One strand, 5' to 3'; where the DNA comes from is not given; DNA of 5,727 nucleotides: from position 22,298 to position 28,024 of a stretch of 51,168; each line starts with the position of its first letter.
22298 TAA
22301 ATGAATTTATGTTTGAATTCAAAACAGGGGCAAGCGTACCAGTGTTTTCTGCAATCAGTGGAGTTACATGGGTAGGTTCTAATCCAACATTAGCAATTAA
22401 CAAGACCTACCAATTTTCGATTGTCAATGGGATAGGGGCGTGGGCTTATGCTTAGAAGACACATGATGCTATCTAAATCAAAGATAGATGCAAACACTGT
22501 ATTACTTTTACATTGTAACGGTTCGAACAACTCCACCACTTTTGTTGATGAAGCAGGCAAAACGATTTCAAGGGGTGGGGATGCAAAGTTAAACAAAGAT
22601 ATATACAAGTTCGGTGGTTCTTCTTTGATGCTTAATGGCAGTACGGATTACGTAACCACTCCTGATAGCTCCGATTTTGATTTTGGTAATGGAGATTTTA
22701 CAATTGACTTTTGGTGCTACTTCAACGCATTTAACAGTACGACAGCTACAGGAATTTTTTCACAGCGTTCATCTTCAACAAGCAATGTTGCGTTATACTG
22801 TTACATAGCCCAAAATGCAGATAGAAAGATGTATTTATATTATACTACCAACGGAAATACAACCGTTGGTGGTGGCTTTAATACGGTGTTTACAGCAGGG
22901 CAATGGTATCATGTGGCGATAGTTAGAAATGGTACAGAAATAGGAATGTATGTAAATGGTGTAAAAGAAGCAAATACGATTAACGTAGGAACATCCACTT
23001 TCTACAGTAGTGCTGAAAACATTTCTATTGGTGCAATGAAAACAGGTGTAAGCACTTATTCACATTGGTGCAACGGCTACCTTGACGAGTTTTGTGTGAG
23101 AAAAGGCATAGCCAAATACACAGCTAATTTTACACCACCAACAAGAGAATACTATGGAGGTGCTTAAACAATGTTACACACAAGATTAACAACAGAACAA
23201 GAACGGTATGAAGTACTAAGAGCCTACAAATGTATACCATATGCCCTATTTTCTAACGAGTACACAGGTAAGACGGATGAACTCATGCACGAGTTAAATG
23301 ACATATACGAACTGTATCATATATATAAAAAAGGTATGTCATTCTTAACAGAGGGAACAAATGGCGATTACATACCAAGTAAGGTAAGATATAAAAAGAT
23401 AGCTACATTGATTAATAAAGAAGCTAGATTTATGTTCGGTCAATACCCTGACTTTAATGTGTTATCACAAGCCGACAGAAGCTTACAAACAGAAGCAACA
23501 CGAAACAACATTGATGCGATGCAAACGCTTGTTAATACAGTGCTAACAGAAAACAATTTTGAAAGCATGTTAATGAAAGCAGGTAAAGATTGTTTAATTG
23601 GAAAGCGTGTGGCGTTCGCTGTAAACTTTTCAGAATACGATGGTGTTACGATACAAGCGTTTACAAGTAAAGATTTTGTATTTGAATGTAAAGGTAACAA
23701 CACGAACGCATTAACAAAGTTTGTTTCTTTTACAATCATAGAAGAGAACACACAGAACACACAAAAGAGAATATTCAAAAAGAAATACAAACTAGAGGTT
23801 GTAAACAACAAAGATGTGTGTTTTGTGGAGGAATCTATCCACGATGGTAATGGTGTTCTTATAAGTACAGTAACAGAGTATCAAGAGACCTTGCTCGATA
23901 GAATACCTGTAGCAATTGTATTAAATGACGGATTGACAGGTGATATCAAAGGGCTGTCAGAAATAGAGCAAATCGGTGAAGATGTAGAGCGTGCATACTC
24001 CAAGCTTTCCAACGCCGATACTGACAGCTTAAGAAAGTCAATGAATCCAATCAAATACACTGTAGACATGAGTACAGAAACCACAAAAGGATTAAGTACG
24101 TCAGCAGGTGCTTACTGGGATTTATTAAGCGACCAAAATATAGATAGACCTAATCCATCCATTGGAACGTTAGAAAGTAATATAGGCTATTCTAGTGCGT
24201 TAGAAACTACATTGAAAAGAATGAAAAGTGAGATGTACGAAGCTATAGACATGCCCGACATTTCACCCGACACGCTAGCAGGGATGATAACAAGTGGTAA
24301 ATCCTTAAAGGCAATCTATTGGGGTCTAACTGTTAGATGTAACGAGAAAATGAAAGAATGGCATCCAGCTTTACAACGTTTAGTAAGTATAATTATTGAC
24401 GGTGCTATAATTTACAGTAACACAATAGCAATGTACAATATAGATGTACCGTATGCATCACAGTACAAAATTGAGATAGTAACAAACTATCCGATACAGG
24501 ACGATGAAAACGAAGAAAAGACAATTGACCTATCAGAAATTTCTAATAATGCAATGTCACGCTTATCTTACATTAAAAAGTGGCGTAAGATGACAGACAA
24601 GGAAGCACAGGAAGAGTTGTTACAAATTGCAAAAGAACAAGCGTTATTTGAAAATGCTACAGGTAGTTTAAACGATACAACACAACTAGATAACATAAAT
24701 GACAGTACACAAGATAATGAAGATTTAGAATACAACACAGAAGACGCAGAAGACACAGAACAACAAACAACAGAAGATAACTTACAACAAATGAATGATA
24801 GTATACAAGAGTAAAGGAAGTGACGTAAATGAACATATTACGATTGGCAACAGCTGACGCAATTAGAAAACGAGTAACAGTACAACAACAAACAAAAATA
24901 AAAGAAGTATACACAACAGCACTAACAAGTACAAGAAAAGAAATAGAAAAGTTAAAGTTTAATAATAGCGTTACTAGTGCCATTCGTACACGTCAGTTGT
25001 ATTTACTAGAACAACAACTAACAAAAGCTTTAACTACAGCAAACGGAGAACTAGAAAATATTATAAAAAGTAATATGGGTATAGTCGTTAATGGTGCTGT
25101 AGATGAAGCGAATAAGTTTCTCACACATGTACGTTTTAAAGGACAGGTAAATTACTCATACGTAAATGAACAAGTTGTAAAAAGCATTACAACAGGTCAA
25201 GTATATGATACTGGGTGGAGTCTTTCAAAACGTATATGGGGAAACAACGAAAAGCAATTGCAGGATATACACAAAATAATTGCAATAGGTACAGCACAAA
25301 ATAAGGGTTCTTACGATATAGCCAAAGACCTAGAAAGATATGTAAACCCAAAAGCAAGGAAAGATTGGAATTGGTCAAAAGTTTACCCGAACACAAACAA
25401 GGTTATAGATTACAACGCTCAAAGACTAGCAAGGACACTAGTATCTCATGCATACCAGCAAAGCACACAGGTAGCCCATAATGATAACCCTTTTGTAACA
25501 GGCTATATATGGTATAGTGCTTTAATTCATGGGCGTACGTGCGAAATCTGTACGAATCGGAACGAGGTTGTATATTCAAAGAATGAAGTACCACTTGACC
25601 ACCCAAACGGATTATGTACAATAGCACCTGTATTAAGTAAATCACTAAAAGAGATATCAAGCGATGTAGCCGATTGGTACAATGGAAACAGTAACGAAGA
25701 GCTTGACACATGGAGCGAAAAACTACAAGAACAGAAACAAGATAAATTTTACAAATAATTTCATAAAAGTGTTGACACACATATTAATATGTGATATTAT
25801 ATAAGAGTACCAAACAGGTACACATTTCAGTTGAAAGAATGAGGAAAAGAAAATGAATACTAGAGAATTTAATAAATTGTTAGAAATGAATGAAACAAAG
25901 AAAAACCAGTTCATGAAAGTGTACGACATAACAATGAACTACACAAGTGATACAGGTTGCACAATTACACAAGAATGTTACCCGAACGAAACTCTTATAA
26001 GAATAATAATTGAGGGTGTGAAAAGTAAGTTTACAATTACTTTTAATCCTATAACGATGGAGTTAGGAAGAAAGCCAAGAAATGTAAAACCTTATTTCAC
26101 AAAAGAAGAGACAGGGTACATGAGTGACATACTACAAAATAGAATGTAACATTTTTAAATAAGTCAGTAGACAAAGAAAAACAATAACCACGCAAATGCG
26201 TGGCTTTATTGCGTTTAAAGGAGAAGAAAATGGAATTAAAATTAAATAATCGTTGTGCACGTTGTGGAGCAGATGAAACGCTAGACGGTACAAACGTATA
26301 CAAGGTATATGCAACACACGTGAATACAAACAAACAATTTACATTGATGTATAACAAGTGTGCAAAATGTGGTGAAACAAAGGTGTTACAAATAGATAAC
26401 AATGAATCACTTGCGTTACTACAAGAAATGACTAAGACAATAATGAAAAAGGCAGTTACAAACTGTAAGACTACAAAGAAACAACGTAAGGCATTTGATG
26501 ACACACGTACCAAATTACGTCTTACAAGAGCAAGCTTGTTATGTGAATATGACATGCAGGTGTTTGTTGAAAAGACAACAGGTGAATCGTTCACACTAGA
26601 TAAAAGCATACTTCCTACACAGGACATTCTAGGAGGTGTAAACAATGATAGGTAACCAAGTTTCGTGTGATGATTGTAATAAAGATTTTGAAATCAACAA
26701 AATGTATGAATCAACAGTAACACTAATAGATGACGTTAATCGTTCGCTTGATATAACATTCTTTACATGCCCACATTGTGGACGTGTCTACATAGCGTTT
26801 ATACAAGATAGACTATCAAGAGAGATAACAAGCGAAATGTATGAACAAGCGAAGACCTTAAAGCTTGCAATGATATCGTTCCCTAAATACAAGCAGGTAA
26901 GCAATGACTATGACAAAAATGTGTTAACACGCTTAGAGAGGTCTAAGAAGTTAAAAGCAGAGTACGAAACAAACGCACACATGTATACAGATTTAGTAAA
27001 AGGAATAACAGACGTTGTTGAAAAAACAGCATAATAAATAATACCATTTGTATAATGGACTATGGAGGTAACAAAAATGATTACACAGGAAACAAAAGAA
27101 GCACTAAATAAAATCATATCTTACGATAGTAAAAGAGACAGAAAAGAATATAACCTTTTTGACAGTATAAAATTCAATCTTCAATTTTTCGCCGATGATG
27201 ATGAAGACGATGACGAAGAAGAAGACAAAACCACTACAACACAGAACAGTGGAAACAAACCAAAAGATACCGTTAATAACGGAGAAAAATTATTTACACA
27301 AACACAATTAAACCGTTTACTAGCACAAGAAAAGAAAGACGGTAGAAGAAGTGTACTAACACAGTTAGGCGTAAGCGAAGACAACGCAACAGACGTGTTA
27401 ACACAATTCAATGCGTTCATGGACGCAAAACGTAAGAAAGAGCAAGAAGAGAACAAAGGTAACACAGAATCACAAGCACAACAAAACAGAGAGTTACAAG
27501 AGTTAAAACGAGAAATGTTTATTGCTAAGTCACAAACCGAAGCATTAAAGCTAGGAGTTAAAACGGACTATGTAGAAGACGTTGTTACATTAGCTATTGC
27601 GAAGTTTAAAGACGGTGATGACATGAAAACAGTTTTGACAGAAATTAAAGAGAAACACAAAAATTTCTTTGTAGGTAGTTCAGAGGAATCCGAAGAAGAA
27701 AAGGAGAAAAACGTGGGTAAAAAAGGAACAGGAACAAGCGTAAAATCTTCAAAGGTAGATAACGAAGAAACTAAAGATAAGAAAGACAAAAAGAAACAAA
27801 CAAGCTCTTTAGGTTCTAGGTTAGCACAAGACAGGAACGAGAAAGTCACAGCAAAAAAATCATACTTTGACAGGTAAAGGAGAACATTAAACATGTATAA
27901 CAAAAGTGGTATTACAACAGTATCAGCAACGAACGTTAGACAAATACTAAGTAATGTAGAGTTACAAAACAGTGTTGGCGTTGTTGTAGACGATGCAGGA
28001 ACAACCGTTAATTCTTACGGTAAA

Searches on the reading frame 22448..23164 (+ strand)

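Call 64: search_protein_families(library=phrogs, proteins=[window:22448-23164:+], max_evalue=0.00001)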
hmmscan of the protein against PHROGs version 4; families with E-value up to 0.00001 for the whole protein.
window:22448-23164:+ (239 aa): 11 families
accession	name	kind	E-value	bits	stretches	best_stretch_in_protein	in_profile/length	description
phrog_3545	-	unknown function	2e-41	143.1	1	9-236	744-977/1115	-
phrog_24074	-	unknown function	5.5e-38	131.8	1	16-238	414-626/892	-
phrog_13163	-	tail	3e-30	105.9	1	37-237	532-719/976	baseplate wedge subunit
phrog_701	-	head and packaging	4e-26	90.2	1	38-234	4041-4221/6136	virion structural protein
phrog_18802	-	head and packaging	2.3e-25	88.5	1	44-237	829-1006/3007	virion structural protein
phrog_32294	-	tail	1.3e-22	79.5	1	37-236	424-608/2435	baseplate wedge subunit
phrog_1469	-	tail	2e-20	72.5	1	38-233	522-703/2607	baseplate wedge subunit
phrog_19601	-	tail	9e-19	67.1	1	37-233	1750-1933/2043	baseplate wedge subunit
phrog_38322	-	unknown function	1.3e-17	64.9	1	17-235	297-503/506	-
phrog_8510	-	head and packaging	4.1e-16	58.9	1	29-233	512-696/1348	virion structural protein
phrog_31125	-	unknown function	1.7e-06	27.8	1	54-183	357-494/625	-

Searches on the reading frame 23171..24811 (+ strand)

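Call 64: search_protein_families(library=phrogs, proteins=[window:23171-24811:+], max_evalue=0.00001)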
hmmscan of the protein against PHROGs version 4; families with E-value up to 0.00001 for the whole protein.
window:23171-24811:+ (547 aa): 2 families
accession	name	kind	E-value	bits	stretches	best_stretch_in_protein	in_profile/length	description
phrog_64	-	head and packaging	1.5e-34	120.4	1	41-536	89-540/547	portal protein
phrog_533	-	head and packaging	2.1e-09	37.4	0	392-495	389-485/495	portal protein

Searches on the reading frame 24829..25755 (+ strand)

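Call 64: search_protein_families(library=phrogs, proteins=[window:24829-25755:+], max_evalue=0.00001)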
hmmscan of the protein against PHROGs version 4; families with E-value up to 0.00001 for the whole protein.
window:24829-25755:+ (309 aa): 12 families
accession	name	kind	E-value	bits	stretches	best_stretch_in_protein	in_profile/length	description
phrog_1657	-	head and packaging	1.4e-55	190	1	15-304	28-334/337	head morphogenesis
phrog_21401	-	tail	1.2e-47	163.7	1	108-297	113-303/566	pilot protein for DNA ejection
phrog_595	-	head and packaging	1.2e-30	108.4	1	18-305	65-336/513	head maturation protease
phrog_115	-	head and packaging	1.4e-29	104.8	1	18-306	41-358/665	minor head protein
phrog_4728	-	head and packaging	1.2e-24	88.1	1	19-305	24-331/591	head morphogenesis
phrog_7625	-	head and packaging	1.8e-16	61.1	1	19-288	15-262/504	head morphogenesis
phrog_2841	-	head and packaging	9.6e-15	55.6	1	19-276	73-314/525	minor head protein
phrog_241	-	head and packaging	1.1e-09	38.9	1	16-282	31-286/679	head morphogenesis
phrog_17987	-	head and packaging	6.2e-08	32.3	1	38-266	45-276/856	head maturation protease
phrog_19443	-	head and packaging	6.2e-07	29.3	1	48-287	82-304/579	minor head protein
phrog_2468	-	head and packaging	8.2e-07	29.8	1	46-252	56-239/303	head morphogenesis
phrog_21789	-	head and packaging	3.2e-06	26.1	1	196-271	185-262/1195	virion structural protein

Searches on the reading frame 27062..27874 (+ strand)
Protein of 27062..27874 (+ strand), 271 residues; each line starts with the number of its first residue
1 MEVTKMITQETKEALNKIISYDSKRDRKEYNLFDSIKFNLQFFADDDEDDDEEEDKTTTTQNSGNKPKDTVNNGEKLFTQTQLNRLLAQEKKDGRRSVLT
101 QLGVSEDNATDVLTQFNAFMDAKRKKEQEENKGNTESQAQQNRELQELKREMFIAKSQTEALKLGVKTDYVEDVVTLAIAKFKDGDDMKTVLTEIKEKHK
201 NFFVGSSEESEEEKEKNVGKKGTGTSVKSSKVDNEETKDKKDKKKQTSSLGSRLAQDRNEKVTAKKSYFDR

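Call 64: search_protein_families(library=phrogs, proteins=[window:27062-27874:+], max_evalue=0.00001)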
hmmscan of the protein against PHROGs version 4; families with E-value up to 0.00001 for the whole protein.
window:27062-27874:+ (271 aa): 1 family
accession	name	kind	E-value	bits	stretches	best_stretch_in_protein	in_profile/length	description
phrog_2303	-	head and packaging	1.1e-20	75.3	1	36-241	7-212/219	head scaffolding protein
